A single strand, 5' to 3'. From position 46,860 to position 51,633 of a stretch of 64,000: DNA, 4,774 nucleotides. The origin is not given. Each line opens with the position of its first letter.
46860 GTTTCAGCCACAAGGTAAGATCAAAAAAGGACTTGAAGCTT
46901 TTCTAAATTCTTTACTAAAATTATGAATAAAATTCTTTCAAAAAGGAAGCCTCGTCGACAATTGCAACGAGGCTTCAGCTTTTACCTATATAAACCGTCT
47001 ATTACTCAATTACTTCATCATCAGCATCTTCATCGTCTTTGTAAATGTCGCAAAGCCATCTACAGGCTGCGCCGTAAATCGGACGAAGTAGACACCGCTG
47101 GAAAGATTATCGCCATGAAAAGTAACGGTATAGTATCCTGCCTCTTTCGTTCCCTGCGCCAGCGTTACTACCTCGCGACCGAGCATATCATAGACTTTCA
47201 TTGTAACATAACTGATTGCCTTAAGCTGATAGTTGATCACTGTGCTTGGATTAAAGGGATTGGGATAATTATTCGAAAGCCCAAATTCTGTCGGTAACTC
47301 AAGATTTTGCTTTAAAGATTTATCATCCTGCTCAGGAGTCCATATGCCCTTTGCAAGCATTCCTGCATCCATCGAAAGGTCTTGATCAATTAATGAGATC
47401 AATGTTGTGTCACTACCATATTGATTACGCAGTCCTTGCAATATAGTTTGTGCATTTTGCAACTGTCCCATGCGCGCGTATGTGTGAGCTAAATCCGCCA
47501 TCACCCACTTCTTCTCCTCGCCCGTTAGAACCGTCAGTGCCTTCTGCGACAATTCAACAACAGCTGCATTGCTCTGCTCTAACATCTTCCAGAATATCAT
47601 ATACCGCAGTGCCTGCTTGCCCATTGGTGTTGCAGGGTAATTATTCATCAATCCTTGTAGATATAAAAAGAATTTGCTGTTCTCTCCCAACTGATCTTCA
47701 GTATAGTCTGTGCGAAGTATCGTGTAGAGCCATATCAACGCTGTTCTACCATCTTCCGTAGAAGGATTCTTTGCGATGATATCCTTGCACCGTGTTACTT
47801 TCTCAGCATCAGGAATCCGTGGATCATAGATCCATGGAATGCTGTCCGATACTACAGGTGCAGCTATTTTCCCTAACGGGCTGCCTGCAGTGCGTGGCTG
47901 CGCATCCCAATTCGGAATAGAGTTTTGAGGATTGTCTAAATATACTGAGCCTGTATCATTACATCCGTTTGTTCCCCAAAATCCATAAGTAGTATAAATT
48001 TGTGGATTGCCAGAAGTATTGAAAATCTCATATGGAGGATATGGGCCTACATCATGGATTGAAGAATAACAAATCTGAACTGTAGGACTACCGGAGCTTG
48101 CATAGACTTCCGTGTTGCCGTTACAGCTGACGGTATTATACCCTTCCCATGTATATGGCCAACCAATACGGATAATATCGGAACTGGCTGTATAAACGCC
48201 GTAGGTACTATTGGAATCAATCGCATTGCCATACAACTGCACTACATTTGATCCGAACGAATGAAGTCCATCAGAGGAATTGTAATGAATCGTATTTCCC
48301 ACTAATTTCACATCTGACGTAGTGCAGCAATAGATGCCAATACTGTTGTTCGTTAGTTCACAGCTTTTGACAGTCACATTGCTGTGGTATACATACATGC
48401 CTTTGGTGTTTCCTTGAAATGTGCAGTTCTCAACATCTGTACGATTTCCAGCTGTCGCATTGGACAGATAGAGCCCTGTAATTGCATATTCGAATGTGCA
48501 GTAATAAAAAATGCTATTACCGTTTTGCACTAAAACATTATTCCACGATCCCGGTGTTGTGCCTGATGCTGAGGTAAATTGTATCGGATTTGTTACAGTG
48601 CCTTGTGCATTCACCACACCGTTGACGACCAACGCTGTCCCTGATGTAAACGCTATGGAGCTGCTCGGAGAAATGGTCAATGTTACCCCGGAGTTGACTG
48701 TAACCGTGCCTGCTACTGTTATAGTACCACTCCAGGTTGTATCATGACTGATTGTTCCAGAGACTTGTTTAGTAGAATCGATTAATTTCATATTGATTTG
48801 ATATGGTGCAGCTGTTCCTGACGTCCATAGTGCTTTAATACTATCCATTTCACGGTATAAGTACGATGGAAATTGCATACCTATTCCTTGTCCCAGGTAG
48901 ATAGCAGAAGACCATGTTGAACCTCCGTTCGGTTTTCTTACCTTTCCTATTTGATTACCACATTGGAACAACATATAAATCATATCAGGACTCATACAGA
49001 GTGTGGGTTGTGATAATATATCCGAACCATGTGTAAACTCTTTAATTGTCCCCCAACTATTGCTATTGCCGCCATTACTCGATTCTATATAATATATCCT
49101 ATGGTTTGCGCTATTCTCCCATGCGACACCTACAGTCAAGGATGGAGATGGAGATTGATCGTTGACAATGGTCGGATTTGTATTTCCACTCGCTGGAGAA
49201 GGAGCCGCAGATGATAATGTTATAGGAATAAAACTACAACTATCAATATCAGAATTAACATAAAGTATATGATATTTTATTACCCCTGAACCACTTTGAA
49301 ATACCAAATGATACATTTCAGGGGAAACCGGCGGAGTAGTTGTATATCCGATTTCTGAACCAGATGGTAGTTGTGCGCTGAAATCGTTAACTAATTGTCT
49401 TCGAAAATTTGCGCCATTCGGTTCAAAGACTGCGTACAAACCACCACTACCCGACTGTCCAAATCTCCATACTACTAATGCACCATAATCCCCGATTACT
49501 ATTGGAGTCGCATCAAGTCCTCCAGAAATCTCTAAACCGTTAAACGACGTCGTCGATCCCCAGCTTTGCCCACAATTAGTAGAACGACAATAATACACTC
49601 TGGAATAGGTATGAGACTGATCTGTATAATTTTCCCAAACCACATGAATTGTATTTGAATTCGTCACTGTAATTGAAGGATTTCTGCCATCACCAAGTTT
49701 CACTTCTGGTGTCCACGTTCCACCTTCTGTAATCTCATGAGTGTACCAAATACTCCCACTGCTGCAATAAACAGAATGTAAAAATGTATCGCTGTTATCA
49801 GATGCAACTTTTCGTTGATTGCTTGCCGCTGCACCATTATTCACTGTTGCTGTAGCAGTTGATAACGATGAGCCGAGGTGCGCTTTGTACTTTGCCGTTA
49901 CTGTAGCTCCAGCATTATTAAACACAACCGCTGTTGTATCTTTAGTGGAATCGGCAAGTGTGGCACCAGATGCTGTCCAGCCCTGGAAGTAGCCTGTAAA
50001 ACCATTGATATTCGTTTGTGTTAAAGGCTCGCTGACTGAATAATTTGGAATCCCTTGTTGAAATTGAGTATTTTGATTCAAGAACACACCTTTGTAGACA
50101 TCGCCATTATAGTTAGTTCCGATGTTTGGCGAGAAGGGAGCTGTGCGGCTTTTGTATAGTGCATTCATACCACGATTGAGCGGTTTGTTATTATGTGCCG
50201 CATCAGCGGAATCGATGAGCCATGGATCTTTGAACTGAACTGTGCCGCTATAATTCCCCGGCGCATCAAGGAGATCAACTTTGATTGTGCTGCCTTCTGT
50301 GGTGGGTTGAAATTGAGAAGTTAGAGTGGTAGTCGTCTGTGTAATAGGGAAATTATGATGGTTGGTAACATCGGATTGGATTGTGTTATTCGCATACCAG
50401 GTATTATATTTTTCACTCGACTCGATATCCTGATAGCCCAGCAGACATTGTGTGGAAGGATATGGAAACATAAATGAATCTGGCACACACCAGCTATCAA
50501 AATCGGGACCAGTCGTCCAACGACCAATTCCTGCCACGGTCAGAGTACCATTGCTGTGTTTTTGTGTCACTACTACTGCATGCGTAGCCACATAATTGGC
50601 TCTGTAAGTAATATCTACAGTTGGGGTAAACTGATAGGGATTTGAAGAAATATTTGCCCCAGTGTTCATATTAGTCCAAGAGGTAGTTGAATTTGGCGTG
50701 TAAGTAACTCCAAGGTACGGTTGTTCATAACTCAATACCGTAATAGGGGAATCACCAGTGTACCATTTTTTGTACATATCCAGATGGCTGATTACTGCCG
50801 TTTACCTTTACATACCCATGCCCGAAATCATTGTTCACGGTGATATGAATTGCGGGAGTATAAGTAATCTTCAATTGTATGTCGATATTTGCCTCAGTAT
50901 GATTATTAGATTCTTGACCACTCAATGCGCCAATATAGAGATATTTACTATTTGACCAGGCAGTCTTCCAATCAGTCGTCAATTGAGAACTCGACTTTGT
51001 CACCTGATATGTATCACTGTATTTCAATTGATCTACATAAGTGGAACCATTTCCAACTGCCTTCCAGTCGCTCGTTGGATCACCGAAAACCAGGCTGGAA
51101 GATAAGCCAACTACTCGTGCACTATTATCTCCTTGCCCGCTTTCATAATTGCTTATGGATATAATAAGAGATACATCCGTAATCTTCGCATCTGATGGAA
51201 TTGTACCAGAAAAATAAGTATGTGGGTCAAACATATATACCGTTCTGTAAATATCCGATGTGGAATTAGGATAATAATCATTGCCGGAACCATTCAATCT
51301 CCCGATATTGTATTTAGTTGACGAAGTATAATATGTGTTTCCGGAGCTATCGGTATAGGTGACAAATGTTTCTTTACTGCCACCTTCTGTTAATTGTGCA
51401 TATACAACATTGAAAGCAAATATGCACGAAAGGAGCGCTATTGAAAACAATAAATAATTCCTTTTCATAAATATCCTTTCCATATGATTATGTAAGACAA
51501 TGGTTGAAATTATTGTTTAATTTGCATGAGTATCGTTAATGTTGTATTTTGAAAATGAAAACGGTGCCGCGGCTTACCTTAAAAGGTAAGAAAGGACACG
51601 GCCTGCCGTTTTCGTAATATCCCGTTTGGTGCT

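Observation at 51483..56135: Tandem array of paralogous beta-propeller lipoproteins, each behind the same TCACG-N6-CGTGA palindrome placed at about -44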

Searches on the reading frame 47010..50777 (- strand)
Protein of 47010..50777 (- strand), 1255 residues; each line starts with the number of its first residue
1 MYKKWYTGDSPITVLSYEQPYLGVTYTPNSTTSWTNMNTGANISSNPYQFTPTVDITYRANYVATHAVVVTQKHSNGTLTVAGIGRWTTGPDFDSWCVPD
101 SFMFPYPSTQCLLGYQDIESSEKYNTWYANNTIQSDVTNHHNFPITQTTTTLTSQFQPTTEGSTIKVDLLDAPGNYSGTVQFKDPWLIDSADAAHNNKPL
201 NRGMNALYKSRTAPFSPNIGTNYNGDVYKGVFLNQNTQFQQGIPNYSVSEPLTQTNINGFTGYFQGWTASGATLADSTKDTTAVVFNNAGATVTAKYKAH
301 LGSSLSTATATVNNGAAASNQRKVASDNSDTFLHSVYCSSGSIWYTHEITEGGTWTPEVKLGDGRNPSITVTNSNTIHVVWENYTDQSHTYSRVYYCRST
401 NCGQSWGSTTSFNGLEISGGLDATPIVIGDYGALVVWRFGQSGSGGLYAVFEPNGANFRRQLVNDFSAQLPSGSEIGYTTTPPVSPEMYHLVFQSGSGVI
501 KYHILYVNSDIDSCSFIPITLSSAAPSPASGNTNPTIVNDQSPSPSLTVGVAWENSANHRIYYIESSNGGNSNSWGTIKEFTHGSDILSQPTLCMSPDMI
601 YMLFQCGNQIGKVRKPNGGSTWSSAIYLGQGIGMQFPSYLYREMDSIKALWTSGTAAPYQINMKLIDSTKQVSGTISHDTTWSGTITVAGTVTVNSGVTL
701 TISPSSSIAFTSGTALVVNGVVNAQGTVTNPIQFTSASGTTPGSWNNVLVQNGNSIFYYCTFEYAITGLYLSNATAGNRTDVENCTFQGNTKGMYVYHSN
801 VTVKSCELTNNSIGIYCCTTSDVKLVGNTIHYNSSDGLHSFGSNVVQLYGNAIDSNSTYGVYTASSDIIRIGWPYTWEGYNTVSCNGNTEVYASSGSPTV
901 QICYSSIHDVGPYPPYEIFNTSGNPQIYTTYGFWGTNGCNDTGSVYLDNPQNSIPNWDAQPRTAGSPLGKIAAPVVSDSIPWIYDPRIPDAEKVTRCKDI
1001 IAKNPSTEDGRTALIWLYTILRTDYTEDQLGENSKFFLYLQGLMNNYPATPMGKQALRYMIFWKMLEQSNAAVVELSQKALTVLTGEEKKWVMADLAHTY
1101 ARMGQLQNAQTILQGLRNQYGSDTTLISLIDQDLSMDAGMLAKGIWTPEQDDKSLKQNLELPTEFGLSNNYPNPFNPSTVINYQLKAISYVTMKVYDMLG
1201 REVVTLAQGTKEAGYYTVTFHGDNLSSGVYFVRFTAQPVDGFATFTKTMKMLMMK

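Call 5: search_protein_families(library=pfam, proteins=[window:47010-50777:-], max_evalue=0.01)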
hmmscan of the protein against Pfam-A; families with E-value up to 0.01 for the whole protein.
window:47010-50777:- (1255 aa): 4 families
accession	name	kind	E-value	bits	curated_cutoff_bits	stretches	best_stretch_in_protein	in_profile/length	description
PF13229.12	Beta_helix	-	6.4e-13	49.1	25.9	1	745-867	23-148/158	Right handed beta helix region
PF05048.19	NosD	-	9.6e-10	38.7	23.6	1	713-871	16-164/212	Periplasmic copper-binding protein (NosD)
PF18962.6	Por_Secre_tail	-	1.2e-07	32.4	27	1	1171-1237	2-65/75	Secretion system C-terminal sorting domain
PF13860.13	FlgD_ig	-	3.8e-05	24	27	1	1186-1236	20-75/79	FlgD Ig-like domain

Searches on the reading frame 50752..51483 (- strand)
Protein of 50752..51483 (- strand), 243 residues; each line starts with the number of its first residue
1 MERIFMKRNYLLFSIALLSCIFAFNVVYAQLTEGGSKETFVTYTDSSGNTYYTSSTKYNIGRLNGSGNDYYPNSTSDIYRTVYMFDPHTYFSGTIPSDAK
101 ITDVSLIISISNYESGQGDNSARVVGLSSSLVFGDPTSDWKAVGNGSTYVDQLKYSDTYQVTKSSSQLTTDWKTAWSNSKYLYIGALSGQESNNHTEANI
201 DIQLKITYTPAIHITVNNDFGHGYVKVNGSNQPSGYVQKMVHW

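Call 5: search_protein_families(library=pfam, proteins=[window:50752-51483:-], max_evalue=0.01)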
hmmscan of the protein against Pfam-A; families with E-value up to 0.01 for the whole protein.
window:50752-51483:- (243 aa): 0 families

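Call 17: search_protein_families(library=ncbifam, proteins=[window:50752-51483:-], max_evalue=1)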
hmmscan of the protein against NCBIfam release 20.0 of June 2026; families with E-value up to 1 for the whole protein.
window:50752-51483:- (243 aa): 0 families
